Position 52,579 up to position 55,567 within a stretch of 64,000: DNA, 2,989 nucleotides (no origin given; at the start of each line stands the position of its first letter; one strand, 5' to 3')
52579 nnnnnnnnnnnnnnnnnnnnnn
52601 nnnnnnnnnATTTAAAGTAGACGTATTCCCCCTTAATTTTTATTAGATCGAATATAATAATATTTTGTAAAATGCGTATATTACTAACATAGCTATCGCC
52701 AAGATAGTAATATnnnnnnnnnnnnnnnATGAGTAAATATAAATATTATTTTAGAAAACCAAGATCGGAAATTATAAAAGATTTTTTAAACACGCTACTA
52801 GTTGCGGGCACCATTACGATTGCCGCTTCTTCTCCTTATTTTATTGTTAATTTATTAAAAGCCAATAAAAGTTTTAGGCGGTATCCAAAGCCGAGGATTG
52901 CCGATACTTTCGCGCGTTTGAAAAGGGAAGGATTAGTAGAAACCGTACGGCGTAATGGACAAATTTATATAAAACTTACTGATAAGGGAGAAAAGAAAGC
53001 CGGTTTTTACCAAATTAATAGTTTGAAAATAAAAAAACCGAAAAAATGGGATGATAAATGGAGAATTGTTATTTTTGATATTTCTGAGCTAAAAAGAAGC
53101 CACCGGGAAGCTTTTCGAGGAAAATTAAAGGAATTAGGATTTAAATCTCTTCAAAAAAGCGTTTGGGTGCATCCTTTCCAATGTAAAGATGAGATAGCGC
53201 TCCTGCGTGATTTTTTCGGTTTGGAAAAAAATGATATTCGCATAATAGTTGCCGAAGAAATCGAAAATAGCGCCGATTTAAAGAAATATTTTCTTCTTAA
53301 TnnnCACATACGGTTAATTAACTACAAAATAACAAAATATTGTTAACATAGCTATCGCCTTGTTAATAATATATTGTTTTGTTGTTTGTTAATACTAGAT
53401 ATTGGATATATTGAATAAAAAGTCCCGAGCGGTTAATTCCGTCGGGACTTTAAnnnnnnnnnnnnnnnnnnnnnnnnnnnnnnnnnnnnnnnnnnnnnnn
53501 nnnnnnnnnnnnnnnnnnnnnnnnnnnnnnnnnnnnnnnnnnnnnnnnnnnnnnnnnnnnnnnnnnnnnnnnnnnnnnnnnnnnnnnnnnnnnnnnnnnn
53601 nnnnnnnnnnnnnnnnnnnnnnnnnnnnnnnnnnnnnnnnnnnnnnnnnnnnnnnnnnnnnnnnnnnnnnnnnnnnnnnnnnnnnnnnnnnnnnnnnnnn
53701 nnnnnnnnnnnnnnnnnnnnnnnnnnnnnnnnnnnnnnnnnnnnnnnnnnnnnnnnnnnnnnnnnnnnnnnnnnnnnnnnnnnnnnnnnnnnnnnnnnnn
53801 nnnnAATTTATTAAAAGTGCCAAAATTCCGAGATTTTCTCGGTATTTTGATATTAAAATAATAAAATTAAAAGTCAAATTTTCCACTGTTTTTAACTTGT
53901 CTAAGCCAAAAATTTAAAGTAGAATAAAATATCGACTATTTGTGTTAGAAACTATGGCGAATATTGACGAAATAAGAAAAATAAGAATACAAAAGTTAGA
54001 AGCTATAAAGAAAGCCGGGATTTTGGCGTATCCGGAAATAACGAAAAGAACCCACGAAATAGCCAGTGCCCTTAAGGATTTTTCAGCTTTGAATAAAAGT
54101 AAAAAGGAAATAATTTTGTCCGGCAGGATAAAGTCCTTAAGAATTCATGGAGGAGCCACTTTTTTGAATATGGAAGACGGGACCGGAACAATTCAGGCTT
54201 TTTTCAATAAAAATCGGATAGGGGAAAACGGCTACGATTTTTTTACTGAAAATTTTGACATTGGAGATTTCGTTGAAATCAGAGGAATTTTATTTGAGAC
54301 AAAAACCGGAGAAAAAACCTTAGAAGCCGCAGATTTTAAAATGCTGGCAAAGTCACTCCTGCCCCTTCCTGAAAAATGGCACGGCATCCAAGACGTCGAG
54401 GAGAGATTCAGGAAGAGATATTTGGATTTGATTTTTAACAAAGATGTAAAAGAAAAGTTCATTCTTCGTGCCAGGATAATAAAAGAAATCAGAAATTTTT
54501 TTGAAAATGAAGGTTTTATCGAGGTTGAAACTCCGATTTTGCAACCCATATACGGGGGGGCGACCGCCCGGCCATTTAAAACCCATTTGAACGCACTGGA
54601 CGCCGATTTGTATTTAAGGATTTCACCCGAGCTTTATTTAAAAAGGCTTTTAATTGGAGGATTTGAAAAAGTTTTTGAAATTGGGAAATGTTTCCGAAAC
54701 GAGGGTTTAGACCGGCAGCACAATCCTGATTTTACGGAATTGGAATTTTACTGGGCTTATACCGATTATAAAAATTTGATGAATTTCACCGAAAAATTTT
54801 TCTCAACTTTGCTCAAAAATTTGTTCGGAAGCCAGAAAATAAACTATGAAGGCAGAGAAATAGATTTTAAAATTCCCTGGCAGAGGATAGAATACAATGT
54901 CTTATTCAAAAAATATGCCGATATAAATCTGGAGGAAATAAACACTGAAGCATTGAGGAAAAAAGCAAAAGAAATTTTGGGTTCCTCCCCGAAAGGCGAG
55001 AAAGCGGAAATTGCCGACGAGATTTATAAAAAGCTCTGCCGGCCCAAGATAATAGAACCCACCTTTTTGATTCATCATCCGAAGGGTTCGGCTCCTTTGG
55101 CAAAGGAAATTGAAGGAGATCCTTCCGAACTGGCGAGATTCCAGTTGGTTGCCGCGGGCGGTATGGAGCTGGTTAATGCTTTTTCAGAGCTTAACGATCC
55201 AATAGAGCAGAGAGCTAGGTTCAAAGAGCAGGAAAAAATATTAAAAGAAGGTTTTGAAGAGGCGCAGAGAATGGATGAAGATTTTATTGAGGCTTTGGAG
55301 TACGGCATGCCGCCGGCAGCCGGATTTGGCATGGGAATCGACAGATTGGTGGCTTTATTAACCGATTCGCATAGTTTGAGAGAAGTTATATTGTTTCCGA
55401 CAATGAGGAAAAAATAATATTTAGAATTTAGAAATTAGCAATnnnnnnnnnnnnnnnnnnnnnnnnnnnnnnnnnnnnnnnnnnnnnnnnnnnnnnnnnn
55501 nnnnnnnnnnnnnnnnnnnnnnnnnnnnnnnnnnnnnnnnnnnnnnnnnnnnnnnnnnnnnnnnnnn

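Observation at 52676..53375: Four copies of a 36-40-nt hairpin with invariant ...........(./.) centre and co-varying A/T arms, in two direct-repeat pairs bracketing short units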

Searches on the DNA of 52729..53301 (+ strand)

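Call 51: search_rna_families(sources=[L004, L006, L007, L009, L012, L015, L016, L017, L019, L020, L021], threshold=gathering)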
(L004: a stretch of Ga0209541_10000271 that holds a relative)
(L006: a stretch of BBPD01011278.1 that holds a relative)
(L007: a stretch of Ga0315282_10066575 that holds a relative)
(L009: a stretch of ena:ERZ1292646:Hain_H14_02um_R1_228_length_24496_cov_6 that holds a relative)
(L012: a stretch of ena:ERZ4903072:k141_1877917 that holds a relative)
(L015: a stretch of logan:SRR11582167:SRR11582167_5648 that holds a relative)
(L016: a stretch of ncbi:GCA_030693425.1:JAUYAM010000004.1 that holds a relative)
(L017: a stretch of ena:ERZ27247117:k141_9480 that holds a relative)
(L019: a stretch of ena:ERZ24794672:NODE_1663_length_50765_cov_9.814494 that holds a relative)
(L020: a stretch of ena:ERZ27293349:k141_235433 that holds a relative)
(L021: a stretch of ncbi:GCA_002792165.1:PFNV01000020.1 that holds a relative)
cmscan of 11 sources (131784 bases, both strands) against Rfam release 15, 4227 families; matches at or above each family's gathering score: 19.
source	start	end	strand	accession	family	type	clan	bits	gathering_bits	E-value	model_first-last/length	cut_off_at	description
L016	16520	19447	+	RF02541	LSU_rRNA_bacteria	Gene; rRNA;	CL00112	1824.9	50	0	1-2925/2925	no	Bacterial large subunit ribosomal RNA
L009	1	2075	+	RF02541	LSU_rRNA_bacteria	Gene; rRNA;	CL00112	1725.1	50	0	778-2925/2925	5'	Bacterial large subunit ribosomal RNA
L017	1492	3009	+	RF00177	SSU_rRNA_bacteria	Gene; rRNA;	CL00111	1386.5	50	0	1-1533/1533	no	Bacterial small subunit ribosomal RNA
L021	1205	2846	+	RF00177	SSU_rRNA_bacteria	Gene; rRNA;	CL00111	1351.1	50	0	1-1533/1533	no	Bacterial small subunit ribosomal RNA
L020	7986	9627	+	RF00177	SSU_rRNA_bacteria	Gene; rRNA;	CL00111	1345.9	50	0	1-1533/1533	no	Bacterial small subunit ribosomal RNA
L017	13479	14005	+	RF02541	LSU_rRNA_bacteria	Gene; rRNA;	CL00112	365.4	50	4.2e-116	1-497/2925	3'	Bacterial large subunit ribosomal RNA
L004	2751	3090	+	RF00010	RNaseP_bact_a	Gene; ribozyme;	CL00002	132.1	100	6.2e-40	1-367/367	no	Bacterial RNase P class A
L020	1407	1755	-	RF00023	tmRNA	Gene;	CL00001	127.3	47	4.3e-49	1-374/374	no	transfer-messenger RNA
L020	10794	10865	+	RF00005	tRNA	Gene; tRNA;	CL00001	75.4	29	2.1e-14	1-71/71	no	tRNA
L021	4013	4084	+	RF00005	tRNA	Gene; tRNA;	CL00001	75.4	29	2.1e-14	1-71/71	no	tRNA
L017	4239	4311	+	RF00005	tRNA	Gene; tRNA;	CL00001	74.2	29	4.4e-14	1-71/71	no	tRNA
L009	2120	2233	+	RF00001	5S_rRNA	Gene; rRNA;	CL00113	74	38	1.8e-13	1-120/120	no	5S ribosomal RNA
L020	11946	12016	+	RF00005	tRNA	Gene; tRNA;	CL00001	73.7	29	6.1e-14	1-71/71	no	tRNA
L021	5165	5235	+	RF00005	tRNA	Gene; tRNA;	CL00001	73.7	29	6.1e-14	1-71/71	no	tRNA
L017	12306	12379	+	RF00005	tRNA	Gene; tRNA;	CL00001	71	29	3.4e-13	1-71/71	no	tRNA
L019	2362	2433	-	RF00005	tRNA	Gene; tRNA;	CL00001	69.5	29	9e-13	1-71/71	no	tRNA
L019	2437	2509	-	RF00005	tRNA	Gene; tRNA;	CL00001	60.6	29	2.5e-10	1-71/71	no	tRNA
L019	2979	3062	-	RF00005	tRNA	Gene; tRNA;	CL00001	53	29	3.1e-08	1-71/71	no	tRNA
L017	10673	10802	+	RF00557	L10_leader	Cis-reg; leader;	-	50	44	0.00011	1-138/138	no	Ribosomal protein L10 leader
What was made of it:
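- The gene sits inside the rRNA operon in L017 and L020 (call 51).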

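Call 87: search_rna_families(source=L009, start=2240, end=2920, threshold=evalue, max_evalue=10)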
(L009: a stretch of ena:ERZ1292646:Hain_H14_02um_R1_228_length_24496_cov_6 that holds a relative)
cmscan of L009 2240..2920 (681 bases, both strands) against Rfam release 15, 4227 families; matches with E-value up to 10: 14.
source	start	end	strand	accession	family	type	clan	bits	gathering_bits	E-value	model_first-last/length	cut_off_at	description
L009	2703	2890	-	RF01580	RUF3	Gene; sRNA;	-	23.3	80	1.8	1-187/187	no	Plasmodium RNA of unkown function RU6-F3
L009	2277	2391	+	RF00121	MicC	Gene; sRNA;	-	20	90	2.3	1-123/123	no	MicC RNA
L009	2693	2794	-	RF03940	MIR9563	Gene; miRNA;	-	19.4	90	0.69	1-127/127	no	MIR9563 microRNA precursor family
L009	2683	2803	-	RF04128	MIR8562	Gene; miRNA;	-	18.6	211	0.59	46-197/242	no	MIR8562 microRNA precursor family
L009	2260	2382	+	RF02747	FtrA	Gene; sRNA;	-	18.5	134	5.6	1-111/111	no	Francisella sRNA A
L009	2279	2382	+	RF00033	MicF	Gene; antisense;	-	17.3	79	9.7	1-94/94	no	MicF RNA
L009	2255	2303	+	RF03467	mir-2851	Gene; miRNA;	CL00142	15.9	85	9.9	1-90/90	no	mir-2851 microRNA precursor family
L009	2709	2743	+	RF00833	mir-70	Gene; miRNA;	-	15.8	90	6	21-59/79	no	mir-70 microRNA precursor family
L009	2324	2440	-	RF00519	suhB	Gene; sRNA;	CL00108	14.3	41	3.7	1-77/77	no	Makes More Granules Regulator RNA (mmgR)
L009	2294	2384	+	RF00506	Thr_leader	Cis-reg; leader;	-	14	55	8.4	1-118/118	no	Threonine operon leader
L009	2334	2392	-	RF01813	rdlD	Gene; antitoxin;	-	13.6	50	9.7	1-66/66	no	rdlD antitoxin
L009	2305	2378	-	RF02716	sno_ncR3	Gene; snRNA; snoRNA; CD-box;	-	13.5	88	7.5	1-75/75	no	Small nucleolar RNA ncR3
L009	2830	2846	-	RF01734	Fluoride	Cis-reg; riboswitch;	-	10.5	34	6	10-25/64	no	Fluoride riboswitch aptamer (crcB RNA motif)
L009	2240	2382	+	RF01472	rli40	Gene; sRNA;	-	10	100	7.4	121-263/263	5'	Listeria sRNA rli40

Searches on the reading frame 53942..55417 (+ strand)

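Call 10: search_protein_families(library=pfam, proteins=[window:53942-55417:+], max_evalue=0.01)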
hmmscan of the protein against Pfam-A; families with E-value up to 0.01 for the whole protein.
window:53942-55417:+ (491 aa): 3 families
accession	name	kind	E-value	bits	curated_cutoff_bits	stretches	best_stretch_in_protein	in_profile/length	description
PF00152.25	tRNA-synt_2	-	5.9e-90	301.9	25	1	152-488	2-307/308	tRNA synthetases class II (D, K and N)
PF01336.31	tRNA_anti-codon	-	6.8e-14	52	27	1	59-134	3-74/75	OB-fold nucleic acid binding domain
PF01409.25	tRNA-synt_2d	-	8.9e-09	35.6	19.8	1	243-316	104-176/246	tRNA synthetases class II core domain (F)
